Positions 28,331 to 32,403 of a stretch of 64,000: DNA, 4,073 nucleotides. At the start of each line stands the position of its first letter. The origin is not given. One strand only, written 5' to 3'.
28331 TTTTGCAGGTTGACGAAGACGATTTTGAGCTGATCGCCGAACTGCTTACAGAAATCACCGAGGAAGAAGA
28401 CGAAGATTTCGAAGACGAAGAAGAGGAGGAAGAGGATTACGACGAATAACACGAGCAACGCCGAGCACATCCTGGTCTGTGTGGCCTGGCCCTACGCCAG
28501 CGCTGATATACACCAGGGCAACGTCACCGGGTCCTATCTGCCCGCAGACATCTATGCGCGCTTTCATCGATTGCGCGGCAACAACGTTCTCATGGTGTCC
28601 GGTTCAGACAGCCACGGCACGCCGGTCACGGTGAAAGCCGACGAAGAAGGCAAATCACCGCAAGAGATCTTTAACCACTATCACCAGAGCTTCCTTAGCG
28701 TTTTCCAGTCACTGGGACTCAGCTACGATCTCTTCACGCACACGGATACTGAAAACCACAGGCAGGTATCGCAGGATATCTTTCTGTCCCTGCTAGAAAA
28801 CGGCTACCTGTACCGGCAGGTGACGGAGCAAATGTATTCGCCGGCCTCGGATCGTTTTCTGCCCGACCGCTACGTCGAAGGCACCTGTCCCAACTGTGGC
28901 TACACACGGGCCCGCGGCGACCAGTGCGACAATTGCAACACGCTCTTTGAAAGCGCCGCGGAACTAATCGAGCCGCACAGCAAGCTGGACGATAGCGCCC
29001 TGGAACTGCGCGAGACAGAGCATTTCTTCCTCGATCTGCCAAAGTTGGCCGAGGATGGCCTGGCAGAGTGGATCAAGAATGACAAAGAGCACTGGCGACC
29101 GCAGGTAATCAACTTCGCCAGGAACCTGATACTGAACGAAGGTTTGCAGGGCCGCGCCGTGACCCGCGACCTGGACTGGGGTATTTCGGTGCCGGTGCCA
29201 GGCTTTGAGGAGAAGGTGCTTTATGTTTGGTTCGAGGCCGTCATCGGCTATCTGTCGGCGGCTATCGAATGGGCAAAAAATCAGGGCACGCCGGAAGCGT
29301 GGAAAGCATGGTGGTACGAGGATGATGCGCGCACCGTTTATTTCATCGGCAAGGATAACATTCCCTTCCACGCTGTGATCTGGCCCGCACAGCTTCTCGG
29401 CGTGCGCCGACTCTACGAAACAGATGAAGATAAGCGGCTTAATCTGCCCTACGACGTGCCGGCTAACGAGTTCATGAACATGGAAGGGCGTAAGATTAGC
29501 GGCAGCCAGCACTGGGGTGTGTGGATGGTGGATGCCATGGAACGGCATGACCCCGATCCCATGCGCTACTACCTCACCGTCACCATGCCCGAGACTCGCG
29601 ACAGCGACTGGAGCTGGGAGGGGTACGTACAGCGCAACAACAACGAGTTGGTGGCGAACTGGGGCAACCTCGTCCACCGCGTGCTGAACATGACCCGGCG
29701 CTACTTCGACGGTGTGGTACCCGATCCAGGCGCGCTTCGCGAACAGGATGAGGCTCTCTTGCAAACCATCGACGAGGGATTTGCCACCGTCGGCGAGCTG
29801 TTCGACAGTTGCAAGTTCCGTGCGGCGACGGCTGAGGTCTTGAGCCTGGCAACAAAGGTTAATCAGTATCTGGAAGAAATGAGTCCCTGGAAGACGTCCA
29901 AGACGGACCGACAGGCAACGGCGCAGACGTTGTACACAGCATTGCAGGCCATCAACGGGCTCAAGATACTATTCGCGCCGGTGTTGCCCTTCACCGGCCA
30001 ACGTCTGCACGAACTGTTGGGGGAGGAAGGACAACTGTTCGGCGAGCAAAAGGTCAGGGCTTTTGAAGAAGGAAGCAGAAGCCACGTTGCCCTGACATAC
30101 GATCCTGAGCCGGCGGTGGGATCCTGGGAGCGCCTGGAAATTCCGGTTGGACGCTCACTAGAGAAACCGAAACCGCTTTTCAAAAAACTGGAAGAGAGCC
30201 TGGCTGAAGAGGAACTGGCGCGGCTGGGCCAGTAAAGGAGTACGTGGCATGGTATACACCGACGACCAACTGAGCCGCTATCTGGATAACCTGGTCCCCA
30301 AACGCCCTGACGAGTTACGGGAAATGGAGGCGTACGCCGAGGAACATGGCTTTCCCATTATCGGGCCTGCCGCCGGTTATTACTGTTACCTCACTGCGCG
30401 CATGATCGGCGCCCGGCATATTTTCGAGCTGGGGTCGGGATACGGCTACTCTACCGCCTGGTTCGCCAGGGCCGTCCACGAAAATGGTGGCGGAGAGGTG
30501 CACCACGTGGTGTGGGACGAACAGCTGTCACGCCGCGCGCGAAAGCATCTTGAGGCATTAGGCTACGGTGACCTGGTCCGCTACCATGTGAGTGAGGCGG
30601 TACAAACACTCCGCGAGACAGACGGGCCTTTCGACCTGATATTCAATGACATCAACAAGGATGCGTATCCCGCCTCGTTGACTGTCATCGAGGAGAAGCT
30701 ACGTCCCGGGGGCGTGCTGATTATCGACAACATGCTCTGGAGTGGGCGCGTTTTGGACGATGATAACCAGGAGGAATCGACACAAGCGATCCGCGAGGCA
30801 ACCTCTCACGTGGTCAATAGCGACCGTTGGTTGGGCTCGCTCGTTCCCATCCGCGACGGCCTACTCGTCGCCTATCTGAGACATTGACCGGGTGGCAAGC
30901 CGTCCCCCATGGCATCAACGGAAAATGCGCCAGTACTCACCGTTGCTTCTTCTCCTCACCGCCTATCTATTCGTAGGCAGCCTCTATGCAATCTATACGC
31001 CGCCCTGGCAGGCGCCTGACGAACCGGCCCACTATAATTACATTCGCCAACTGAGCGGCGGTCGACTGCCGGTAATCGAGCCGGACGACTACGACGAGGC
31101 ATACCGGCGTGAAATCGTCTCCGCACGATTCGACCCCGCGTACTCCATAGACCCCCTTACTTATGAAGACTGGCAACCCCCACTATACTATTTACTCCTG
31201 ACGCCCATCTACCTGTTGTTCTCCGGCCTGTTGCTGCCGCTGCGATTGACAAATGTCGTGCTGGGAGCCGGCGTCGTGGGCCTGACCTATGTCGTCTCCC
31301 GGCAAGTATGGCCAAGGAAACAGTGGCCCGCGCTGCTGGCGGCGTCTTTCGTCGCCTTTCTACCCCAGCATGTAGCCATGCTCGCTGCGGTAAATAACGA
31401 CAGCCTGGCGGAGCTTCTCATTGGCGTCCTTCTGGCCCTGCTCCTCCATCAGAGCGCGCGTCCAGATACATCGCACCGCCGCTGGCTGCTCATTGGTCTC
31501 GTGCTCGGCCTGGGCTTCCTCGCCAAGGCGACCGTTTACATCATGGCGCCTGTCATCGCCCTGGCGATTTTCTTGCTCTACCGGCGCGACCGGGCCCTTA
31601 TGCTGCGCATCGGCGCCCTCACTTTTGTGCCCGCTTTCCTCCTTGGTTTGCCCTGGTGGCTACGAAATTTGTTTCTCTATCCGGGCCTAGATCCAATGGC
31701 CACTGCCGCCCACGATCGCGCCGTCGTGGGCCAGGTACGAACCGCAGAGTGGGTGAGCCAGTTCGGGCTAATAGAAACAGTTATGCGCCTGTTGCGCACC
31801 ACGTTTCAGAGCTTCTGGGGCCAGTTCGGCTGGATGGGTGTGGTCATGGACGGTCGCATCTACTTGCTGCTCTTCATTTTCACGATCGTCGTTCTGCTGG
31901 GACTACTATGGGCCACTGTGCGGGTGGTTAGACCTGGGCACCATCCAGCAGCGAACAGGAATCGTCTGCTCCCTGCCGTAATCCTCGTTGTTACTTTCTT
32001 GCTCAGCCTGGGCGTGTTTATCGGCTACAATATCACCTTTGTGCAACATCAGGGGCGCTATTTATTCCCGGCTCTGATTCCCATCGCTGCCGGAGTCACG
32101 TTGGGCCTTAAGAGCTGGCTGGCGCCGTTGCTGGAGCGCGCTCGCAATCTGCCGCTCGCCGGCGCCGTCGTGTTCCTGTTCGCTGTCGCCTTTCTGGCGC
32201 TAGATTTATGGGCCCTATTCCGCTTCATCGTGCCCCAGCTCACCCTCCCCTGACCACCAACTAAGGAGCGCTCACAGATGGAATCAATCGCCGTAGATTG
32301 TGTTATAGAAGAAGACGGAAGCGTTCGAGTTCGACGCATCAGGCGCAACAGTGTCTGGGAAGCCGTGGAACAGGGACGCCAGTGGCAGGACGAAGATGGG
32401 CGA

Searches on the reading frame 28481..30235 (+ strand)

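Call 84: search_protein_families(library=pfam, proteins=[window:28481-30235:+], max_evalue=0.00001)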
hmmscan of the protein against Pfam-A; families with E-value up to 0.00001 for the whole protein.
window:28481-30235:+ (584 aa): 4 families
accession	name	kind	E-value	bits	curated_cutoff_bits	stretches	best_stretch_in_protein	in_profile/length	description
PF09334.17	tRNA-synt_1g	-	7.1e-140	466.6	20.1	1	2-402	6-391/391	tRNA synthetases class I (M)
PF19303.5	Anticodon_3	-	8.1e-16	58.7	23.5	1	413-525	1-113/152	Anticodon binding domain of methionyl tRNA ligase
PF00133.28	tRNA-synt_1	-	8.2e-12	45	22.7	1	4-239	32-245/414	tRNA synthetases class I (I, L, M and V)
PF08264.19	Anticodon_1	-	2.1e-06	28.1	25.1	1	423-520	1-100/148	Anticodon-binding domain of tRNA ligase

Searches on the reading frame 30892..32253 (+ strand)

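Call 84: search_protein_families(library=pfam, proteins=[window:30892-32253:+], max_evalue=0.00001)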
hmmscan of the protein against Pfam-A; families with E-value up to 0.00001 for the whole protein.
window:30892-32253:+ (453 aa): 2 families
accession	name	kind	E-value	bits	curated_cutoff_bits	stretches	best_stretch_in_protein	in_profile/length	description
PF09913.15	DUF2142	-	1e-18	67.8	30.1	1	112-394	122-392/395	Predicted membrane protein (DUF2142)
PF13231.12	PMT_2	-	1.9e-10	41.7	26.1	1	95-256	2-158/160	Dolichyl-phosphate-mannose-protein mannosyltransferase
